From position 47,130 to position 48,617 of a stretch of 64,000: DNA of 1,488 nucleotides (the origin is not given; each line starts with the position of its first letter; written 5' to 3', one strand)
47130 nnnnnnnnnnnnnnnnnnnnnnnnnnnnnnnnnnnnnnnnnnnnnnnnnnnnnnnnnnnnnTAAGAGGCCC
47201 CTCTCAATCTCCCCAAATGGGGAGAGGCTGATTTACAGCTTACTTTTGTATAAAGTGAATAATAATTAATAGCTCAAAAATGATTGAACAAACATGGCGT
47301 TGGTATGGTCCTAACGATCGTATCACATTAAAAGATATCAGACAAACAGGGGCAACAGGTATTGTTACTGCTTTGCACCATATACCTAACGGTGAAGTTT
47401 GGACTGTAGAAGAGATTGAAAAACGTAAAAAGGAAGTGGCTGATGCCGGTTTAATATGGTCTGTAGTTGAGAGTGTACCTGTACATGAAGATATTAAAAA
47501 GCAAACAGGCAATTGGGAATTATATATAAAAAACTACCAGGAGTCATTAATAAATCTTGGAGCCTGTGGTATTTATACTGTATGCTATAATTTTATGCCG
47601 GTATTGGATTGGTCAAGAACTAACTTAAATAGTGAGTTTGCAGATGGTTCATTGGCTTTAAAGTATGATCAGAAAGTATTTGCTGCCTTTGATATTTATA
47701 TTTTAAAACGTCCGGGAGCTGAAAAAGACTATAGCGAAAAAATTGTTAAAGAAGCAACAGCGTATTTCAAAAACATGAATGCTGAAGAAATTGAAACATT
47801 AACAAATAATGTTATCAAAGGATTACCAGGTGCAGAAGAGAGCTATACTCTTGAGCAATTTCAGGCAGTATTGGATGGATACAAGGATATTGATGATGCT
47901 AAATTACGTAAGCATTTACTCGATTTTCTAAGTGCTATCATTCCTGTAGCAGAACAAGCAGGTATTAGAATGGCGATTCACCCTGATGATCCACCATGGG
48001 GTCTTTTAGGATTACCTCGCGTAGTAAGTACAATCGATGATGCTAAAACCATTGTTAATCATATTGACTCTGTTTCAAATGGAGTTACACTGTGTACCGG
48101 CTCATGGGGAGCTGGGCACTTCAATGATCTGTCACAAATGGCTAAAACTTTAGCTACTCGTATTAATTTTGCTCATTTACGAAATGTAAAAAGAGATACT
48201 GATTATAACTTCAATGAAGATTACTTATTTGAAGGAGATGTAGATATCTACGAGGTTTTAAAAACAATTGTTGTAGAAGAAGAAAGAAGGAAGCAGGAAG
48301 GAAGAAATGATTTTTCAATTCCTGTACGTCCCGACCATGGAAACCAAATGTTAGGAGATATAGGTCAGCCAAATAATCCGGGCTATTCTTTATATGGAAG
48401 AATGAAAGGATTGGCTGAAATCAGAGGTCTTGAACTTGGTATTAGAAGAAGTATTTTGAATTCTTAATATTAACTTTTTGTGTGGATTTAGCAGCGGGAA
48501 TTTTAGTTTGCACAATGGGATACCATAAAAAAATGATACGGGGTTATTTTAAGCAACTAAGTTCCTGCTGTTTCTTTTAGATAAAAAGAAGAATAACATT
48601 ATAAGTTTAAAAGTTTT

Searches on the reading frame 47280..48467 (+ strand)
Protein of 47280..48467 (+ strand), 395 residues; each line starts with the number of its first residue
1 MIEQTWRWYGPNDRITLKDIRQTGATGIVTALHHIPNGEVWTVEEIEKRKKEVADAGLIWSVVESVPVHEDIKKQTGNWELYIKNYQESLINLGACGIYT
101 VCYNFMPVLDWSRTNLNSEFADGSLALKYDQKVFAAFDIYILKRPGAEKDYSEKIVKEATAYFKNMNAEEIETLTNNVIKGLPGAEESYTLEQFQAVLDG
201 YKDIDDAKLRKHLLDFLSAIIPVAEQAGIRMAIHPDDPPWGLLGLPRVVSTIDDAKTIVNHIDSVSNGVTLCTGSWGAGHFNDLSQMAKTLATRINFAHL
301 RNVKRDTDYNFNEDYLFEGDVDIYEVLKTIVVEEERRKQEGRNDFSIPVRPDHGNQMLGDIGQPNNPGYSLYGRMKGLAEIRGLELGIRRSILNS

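Call 59: search_protein_families(library=pfam, proteins=[window:47280-48467:+], max_evalue=0.00001)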
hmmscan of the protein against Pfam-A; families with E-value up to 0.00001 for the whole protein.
window:47280-48467:+ (395 aa): 2 families
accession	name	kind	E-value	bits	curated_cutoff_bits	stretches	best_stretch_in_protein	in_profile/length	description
PF03786.19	UxuA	-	2.7e-126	421.5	23.7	1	3-388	2-350/352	D-mannonate dehydratase (UxuA)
PF01261.30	AP_endonuc_2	-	2.6e-07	31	31.1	1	203-329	94-215/249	Xylose isomerase-like TIM barrel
